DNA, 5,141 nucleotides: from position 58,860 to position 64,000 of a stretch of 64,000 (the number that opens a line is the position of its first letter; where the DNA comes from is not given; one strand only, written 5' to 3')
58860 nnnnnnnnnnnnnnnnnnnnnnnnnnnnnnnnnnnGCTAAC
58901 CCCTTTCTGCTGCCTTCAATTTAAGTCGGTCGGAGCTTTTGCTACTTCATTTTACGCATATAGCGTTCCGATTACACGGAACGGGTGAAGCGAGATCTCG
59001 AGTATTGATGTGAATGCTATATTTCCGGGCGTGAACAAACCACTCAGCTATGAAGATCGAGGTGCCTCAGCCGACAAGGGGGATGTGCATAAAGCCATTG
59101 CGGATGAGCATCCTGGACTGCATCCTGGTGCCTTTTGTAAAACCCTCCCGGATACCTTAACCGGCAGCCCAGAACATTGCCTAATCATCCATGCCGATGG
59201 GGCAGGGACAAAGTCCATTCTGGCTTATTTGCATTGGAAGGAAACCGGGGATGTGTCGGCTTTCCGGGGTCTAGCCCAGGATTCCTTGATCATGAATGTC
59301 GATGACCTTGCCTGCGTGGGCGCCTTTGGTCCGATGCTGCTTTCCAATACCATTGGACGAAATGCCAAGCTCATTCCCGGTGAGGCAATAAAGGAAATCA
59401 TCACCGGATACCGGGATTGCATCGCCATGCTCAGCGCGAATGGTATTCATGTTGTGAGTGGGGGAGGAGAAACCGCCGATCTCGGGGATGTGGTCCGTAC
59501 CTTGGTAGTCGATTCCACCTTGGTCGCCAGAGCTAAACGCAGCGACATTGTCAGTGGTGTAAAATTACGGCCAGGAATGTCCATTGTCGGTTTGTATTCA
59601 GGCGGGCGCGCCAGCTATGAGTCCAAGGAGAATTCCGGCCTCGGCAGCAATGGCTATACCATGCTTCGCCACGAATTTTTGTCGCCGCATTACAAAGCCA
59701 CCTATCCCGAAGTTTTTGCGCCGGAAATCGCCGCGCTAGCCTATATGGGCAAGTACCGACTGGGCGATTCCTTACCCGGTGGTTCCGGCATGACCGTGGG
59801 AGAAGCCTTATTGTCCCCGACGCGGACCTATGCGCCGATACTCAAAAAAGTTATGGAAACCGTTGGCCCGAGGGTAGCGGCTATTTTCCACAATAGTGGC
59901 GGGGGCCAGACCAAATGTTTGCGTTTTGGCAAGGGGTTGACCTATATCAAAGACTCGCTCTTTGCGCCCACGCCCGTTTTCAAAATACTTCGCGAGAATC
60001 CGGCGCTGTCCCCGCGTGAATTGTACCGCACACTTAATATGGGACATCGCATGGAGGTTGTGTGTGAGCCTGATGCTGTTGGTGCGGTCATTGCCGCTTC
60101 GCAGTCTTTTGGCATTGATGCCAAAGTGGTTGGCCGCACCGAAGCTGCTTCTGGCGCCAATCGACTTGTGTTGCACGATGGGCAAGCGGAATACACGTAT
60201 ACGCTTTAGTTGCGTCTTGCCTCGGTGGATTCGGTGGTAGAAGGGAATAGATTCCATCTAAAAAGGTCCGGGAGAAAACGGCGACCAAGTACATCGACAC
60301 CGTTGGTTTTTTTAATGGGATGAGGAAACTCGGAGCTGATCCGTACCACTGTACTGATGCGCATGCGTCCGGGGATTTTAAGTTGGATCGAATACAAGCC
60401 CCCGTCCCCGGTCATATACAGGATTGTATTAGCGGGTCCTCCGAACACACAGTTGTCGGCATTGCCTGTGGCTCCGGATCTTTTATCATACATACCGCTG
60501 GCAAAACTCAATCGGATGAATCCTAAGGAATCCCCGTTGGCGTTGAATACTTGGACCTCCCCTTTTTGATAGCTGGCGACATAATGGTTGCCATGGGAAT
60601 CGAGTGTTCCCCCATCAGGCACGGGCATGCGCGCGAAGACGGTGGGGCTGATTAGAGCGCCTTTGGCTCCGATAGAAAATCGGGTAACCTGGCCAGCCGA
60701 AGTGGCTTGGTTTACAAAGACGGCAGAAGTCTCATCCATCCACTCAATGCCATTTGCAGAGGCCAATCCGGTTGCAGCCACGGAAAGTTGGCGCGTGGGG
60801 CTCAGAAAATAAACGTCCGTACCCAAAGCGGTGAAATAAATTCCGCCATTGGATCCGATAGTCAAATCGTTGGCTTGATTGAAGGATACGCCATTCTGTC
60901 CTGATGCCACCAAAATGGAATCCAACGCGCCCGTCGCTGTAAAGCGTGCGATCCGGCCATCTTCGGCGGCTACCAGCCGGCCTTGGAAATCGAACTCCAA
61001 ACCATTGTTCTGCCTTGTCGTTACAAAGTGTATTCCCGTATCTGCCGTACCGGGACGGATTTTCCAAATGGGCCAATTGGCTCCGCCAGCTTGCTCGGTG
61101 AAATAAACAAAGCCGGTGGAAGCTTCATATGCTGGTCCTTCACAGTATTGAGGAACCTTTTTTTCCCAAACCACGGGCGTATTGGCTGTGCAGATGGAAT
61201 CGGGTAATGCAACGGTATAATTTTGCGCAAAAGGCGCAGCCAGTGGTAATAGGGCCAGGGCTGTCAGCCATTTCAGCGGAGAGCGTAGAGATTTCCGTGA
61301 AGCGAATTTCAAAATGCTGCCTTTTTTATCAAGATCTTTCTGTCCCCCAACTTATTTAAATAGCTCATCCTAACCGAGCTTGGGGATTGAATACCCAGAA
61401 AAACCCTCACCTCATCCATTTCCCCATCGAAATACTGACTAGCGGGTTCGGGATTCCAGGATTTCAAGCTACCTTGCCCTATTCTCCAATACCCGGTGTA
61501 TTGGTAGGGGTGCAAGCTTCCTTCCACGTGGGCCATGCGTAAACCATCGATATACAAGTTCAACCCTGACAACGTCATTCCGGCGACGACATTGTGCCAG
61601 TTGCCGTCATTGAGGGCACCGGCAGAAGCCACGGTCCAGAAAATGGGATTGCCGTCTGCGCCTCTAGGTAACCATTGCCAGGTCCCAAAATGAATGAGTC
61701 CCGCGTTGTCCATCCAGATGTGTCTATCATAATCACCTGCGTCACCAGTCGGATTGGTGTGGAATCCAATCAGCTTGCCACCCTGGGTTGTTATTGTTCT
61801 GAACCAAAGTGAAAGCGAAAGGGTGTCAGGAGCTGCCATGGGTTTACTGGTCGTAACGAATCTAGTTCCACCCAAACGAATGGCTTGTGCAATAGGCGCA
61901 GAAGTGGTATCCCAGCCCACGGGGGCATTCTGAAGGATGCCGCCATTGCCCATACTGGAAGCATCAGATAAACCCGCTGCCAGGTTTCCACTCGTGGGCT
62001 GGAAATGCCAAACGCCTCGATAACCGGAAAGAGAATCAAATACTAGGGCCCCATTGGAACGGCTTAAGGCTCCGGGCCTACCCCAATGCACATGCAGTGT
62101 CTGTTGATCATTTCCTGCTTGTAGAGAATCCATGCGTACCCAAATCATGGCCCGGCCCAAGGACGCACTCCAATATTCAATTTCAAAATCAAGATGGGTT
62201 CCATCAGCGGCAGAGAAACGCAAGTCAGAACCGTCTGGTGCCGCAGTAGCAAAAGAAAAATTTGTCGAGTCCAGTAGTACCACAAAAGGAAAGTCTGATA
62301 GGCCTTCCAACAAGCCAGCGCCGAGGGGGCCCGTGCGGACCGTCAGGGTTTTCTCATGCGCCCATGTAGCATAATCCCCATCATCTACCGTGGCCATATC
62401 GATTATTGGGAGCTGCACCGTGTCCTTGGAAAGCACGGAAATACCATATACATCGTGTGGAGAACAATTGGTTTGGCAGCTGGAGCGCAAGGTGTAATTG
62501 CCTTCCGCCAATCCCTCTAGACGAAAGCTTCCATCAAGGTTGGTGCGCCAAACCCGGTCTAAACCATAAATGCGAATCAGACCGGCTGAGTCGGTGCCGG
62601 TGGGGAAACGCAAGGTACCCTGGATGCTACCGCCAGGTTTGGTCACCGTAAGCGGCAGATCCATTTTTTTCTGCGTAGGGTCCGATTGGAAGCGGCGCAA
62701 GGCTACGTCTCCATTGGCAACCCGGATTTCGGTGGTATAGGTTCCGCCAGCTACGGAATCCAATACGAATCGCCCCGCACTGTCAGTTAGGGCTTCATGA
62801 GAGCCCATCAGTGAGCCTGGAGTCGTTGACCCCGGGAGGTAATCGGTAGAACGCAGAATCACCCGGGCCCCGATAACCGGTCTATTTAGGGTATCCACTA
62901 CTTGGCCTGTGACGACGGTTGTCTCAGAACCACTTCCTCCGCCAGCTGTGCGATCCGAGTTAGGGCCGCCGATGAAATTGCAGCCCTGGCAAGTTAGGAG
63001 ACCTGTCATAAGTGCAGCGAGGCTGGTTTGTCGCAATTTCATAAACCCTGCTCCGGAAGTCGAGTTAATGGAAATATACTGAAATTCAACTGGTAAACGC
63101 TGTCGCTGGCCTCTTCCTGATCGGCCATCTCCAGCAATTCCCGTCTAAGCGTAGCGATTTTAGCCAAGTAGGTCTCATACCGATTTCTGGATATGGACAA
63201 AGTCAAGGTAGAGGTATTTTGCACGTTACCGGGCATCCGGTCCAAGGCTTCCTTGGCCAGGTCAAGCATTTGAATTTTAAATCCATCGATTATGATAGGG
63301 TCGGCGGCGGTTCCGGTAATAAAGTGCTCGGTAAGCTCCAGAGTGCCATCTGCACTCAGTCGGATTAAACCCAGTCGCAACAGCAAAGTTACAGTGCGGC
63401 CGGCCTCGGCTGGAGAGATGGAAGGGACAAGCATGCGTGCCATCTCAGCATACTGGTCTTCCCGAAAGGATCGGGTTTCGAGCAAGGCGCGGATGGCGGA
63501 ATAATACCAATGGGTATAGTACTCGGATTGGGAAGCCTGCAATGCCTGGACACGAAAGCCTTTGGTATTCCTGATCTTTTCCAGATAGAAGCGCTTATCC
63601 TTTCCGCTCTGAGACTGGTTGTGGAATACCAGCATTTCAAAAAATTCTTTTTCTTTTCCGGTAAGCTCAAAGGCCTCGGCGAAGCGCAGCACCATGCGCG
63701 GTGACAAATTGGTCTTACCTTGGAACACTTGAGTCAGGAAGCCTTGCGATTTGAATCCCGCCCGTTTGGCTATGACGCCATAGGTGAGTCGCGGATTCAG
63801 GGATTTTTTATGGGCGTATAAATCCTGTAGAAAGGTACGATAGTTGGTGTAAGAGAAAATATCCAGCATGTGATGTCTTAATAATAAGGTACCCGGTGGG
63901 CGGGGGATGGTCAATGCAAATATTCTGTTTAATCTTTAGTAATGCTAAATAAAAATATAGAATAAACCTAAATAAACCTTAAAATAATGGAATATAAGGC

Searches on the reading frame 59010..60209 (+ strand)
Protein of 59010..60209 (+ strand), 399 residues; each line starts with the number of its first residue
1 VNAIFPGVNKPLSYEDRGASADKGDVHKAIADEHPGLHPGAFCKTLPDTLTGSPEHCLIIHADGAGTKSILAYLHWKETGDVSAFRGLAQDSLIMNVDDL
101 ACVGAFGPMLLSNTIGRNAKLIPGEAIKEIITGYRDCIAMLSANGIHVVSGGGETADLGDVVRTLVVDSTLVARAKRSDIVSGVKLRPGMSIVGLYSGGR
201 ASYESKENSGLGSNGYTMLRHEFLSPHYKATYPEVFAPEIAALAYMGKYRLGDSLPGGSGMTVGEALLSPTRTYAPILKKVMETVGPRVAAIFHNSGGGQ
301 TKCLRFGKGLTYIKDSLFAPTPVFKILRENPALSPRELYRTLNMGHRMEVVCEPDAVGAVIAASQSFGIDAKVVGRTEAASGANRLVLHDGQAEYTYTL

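Call 20: search_protein_families(library=pfam, proteins=[window:59010-60209:+], max_evalue=0.001)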
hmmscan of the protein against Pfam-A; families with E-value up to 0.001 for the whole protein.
window:59010-60209:+ (399 aa): 2 families
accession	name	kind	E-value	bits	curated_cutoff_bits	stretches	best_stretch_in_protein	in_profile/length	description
PF00586.29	AIRS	-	1.7e-10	41.8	24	1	54-173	11-110/112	AIR synthase related protein, N-terminal domain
PF02769.27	AIRS_C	-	1.5e-07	32.1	23.1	1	188-381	2-149/156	AIR synthase related protein, C-terminal domain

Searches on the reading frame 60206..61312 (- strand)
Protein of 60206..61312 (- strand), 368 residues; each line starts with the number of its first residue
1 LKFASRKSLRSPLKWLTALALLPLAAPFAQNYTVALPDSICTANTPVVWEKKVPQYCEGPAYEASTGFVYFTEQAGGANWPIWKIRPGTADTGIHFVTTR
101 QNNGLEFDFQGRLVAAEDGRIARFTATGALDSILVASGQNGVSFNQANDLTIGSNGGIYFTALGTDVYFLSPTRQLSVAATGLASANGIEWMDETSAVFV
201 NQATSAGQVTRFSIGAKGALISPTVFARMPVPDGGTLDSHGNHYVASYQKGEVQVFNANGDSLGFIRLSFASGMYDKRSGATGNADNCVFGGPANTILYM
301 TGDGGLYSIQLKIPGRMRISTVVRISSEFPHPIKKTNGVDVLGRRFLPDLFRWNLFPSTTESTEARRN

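Call 20: search_protein_families(library=pfam, proteins=[window:60206-61312:-], max_evalue=0.001)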
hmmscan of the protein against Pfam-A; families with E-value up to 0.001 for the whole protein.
window:60206-61312:- (368 aa): 1 family
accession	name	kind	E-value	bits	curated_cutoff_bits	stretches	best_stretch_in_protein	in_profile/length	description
PF08450.18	SGL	-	1.7e-20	74.1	26.3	1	58-301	3-243/246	SMP-30/Gluconolactonase/LRE-like region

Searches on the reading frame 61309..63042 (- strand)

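Call 20: search_protein_families(library=pfam, proteins=[window:61309-63042:-], max_evalue=0.001)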
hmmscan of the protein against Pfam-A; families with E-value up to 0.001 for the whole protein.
window:61309-63042:- (577 aa): 5 families
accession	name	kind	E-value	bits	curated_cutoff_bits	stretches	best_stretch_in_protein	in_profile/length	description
PF13385.13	Laminin_G_3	-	1.3e-14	55.1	27.6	1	391-550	2-143/151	Concanavalin A-like lectin/glucanases superfamily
PF10102.14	DUF2341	-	4.6e-13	49.9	23.4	1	270-339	1-69/84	Domain of unknown function (DUF2341)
PF13620.12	CarboxypepD_reg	-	1.3e-12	48.3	32.3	1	44-108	2-56/82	Carboxypeptidase regulatory-like domain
PF13715.12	CarbopepD_reg_2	-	1.1e-06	29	32.2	0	165-189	28-52/88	CarboxypepD_reg-like domain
PF02210.31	Laminin_G_2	-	0.00015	22.7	22.9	1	473-547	46-123/126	Laminin G domain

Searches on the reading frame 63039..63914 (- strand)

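Call 20: search_protein_families(library=pfam, proteins=[window:63039-63914:-], max_evalue=0.001)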
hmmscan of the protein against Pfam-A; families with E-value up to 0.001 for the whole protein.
window:63039-63914:- (291 aa): 2 families
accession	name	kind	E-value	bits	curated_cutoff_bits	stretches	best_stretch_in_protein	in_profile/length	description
PF14394.12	DUF4423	-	5.5e-25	88.5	30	1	123-283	8-165/165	Domain of unknown function (DUF4423)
PF13560.12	HTH_31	-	2.4e-05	25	27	1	42-89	14-61/64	Helix-turn-helix domain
